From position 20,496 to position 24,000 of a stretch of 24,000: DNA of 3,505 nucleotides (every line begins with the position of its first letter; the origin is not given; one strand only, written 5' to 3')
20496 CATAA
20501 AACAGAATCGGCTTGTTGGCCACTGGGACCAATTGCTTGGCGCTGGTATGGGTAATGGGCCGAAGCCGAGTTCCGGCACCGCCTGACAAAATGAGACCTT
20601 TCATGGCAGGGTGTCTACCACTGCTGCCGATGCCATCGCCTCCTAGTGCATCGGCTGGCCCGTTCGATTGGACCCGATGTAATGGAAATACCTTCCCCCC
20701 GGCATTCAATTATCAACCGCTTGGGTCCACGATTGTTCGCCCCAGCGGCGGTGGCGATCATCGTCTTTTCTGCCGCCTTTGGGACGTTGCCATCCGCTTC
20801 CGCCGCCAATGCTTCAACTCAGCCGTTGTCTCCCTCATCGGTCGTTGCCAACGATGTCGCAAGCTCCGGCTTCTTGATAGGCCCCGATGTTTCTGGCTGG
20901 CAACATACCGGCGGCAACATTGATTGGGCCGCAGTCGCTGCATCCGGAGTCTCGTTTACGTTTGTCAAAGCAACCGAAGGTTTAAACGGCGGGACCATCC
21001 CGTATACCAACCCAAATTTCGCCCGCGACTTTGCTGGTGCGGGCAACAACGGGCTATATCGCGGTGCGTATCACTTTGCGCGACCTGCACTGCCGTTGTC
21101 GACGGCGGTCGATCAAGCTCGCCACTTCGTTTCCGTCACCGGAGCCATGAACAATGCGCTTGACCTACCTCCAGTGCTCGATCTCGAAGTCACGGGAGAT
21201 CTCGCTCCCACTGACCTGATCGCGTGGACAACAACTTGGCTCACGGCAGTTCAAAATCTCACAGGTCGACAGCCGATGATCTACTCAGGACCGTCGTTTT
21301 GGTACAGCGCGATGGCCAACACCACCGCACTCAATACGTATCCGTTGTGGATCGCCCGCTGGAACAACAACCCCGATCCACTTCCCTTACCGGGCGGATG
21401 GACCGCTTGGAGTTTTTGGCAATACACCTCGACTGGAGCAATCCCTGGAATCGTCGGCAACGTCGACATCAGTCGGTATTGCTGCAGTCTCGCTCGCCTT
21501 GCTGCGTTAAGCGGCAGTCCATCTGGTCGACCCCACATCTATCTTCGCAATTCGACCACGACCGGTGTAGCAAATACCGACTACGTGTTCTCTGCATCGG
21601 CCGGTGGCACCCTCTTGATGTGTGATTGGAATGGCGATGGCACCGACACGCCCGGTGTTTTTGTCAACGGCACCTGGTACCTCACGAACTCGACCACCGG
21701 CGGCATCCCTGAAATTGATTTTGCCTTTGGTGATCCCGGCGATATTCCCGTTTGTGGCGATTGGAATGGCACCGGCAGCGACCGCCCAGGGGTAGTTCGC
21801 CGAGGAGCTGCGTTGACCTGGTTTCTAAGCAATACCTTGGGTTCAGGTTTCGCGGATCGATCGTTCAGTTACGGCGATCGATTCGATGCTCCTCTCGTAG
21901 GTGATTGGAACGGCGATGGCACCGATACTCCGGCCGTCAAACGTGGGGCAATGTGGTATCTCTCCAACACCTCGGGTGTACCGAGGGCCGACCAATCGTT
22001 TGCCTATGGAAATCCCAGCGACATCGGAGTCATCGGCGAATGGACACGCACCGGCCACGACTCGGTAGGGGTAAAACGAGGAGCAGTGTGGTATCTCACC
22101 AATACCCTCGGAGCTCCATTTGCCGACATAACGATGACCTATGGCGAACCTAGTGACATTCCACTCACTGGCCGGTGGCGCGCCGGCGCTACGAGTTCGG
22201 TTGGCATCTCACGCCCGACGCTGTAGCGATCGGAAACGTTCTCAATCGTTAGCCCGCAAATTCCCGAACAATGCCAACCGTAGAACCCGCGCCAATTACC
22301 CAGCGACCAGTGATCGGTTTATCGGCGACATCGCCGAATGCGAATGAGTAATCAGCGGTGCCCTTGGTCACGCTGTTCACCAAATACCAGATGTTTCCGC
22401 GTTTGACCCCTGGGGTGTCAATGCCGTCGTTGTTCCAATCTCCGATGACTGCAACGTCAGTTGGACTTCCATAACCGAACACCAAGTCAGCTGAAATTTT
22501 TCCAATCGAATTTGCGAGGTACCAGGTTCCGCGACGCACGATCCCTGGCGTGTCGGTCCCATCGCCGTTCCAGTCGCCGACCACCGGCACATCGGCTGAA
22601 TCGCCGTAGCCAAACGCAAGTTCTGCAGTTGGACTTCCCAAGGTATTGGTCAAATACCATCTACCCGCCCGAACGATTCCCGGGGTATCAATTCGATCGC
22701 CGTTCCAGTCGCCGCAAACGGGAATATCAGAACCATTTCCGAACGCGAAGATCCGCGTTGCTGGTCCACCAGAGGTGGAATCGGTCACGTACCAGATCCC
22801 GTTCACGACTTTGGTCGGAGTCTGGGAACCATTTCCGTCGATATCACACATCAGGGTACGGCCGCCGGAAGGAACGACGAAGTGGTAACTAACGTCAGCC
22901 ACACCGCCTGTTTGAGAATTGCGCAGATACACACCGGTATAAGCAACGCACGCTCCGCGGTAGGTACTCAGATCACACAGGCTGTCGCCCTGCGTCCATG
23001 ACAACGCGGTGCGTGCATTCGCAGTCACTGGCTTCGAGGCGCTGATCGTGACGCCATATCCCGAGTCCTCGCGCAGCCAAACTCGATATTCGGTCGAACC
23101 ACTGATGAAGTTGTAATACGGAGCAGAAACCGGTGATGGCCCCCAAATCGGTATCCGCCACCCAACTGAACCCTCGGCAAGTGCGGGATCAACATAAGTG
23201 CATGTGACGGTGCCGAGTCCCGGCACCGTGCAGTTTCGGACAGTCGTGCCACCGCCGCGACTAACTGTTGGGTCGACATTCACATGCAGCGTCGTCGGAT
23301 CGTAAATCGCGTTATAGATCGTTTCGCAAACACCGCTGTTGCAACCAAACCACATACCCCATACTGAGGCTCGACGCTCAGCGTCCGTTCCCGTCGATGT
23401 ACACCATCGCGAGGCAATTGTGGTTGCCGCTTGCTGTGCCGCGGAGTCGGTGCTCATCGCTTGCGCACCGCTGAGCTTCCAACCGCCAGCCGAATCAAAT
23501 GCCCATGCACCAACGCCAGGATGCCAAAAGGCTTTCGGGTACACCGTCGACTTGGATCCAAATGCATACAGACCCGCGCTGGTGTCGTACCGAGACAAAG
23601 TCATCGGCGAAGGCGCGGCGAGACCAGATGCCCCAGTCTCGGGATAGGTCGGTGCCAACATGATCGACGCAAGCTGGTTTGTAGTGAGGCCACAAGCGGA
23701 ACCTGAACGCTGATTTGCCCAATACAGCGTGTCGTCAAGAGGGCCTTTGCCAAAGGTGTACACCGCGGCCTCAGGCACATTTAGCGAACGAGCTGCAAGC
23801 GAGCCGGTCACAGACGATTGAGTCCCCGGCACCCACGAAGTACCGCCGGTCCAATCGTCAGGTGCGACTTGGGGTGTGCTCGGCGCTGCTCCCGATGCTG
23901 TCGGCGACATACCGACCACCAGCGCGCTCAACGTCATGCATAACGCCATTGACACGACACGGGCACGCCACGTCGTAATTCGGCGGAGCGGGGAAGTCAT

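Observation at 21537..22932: Two convergent secreted proteins share a five-repeat FG-GAP-like C-terminal module, possibly a dedicated wall-polymer-binding domain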

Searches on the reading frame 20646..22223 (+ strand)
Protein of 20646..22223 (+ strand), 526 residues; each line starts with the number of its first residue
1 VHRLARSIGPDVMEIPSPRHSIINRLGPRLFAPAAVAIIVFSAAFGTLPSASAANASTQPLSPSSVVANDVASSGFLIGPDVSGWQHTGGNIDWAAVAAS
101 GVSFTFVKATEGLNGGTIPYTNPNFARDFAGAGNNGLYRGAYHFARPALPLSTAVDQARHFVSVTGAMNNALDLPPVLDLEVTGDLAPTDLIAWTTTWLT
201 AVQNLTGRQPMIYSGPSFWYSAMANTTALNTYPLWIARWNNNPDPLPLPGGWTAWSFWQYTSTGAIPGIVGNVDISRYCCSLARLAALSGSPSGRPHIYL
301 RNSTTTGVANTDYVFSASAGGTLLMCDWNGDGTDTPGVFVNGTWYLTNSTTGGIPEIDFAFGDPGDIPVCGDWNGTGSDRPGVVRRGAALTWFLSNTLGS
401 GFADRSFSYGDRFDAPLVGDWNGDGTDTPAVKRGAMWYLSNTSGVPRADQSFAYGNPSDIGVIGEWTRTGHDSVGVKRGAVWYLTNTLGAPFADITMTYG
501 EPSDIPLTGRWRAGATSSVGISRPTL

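Call 5: search_protein_families(library=pfam, proteins=[window:20646-22223:+], max_evalue=1)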
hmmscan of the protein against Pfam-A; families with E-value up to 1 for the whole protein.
window:20646-22223:+ (526 aa): 3 families
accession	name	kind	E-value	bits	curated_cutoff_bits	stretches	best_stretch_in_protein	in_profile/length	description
PF01183.26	Glyco_hydro_25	-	2.4e-46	158.8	27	1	81-269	2-180/180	Glycosyl hydrolases family 25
PF20953.2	Caud_bapl16_3rd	-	0.061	13.7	27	0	299-357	14-73/84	Phage tail base-plate attachment protein C-terminal insertion domain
PF13517.12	FG-GAP_3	-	0.15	13.1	26.9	1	290-333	13-56/61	FG-GAP-like repeat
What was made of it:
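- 20646..22226 (+): Secreted GH25 muramidase with a C-terminal propeller. 526 aa from GTG 20646; an alternative ATG lies at 20682. Signal-peptide-like N-terminus ............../ANAS. PF01183 E 2.4e-46 over residues 81-269 (call 5).
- On Glycoside hydrolase family 25 (N-terminal domain of the + strand gene): 158.8 bits against a 27-bit cut-off, profile positions 2-180 of 180 (call 5).
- Checked: GH25 is confirmed: PF01183, E 2.4e-46, residues 81-269 (call 5).
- Pfam FG-GAP_3 scores only 13.1 bits against a 26.9-bit cut-off (call 5).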

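Call 6: search_protein_families(library=ncbifam, proteins=[window:20646-22223:+], max_evalue=1)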
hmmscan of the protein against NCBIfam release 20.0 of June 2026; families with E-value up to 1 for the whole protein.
window:20646-22223:+ (526 aa): 0 families

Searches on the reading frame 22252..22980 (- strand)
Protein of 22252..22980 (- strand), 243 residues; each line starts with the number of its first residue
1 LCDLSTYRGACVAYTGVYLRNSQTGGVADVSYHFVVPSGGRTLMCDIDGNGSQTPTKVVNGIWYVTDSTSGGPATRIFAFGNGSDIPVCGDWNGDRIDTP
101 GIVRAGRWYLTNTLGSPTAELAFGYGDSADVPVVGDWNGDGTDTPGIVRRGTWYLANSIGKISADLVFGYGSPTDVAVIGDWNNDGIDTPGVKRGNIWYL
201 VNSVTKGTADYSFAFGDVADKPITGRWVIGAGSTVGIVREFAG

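Call 63: search_solved_structures(query=window:22252-22980:-, max_evalue=10, show_alignments=2)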
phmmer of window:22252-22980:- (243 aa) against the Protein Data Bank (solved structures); distinct sequences matched with E-value up to 10: 19.
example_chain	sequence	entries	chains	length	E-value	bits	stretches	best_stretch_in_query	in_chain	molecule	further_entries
3p45_B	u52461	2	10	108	0.79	12.4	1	33-68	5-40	caspase-6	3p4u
4hva_A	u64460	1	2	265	0.84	12.3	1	27-67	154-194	Caspase-6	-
3qnw_B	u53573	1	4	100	1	12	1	34-68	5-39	Caspase-6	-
8eg5_B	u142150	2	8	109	1.1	11.8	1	34-68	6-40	Caspase-6 subunit p11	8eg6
4ejf_A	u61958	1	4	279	1.5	11.5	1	29-67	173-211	Caspase-6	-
4n5d_A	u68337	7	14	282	1.5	11.4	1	29-67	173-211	Caspase-6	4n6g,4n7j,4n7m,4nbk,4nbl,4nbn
3s8e_A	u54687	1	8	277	1.5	11.4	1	29-67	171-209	Caspase-6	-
3nkf_A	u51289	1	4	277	1.5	11.4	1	29-67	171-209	Caspase-6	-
3k7e_A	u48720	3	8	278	1.6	11.4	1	29-67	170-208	Caspase-6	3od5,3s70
3v6m_A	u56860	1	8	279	1.6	11.4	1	29-67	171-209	Caspase-6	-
3v6l_A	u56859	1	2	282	1.6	11.4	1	29-67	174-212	Caspase-6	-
3nr2_A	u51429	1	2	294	1.6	11.3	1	29-67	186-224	Caspase-6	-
8f78_A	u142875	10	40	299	1.6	11.3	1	29-67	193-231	Procaspase-6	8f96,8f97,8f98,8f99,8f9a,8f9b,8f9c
2wdp_A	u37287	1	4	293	1.6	11.3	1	29-67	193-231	CASPASE-6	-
4fxo_A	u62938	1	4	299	1.7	11.3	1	29-67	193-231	Caspase-6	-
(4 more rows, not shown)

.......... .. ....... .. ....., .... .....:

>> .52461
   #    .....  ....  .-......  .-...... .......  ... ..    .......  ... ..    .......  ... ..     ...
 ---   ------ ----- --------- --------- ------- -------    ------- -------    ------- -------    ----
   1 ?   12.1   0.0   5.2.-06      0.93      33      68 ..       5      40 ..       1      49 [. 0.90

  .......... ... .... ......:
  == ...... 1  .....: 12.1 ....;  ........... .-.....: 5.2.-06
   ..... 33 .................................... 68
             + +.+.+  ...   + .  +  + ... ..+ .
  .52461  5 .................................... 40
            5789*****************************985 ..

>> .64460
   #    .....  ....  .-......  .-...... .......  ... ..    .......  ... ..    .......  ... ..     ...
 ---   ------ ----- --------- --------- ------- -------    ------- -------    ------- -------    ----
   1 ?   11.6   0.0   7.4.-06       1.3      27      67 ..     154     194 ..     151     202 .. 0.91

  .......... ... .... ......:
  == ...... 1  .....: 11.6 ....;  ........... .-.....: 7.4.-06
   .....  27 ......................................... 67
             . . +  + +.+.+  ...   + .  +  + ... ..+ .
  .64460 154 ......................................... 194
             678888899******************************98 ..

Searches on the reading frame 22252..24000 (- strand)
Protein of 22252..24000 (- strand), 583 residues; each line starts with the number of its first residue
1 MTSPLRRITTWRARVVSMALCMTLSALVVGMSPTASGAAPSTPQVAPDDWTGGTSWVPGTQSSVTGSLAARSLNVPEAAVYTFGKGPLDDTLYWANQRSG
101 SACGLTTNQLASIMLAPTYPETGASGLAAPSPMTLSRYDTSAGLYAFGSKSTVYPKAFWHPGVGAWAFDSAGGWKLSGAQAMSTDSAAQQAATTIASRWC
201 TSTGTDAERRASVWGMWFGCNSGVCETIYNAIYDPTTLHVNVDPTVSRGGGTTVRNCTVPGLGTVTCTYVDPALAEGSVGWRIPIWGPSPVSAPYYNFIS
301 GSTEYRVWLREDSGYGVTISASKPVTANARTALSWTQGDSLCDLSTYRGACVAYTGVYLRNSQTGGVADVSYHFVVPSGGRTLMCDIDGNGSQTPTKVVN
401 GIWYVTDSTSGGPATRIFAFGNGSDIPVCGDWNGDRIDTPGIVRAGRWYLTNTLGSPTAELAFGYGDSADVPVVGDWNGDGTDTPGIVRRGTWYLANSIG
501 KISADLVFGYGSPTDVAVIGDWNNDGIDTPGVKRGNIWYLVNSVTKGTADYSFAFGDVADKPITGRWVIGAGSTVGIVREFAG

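Call 5: search_protein_families(library=pfam, proteins=[window:22252-24000:-], max_evalue=1)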
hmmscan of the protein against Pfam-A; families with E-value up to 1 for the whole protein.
window:22252-24000:- (583 aa): 1 family
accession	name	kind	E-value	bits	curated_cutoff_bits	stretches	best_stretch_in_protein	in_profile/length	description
PF11327.13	Egh16-like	-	0.057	14.4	25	1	317-400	41-124/183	Egh16-like virulence factor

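Call 6: search_protein_families(library=ncbifam, proteins=[window:22252-24000:-], max_evalue=1)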
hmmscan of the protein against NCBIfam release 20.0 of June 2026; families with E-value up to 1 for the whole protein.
window:22252-24000:- (583 aa): 0 families
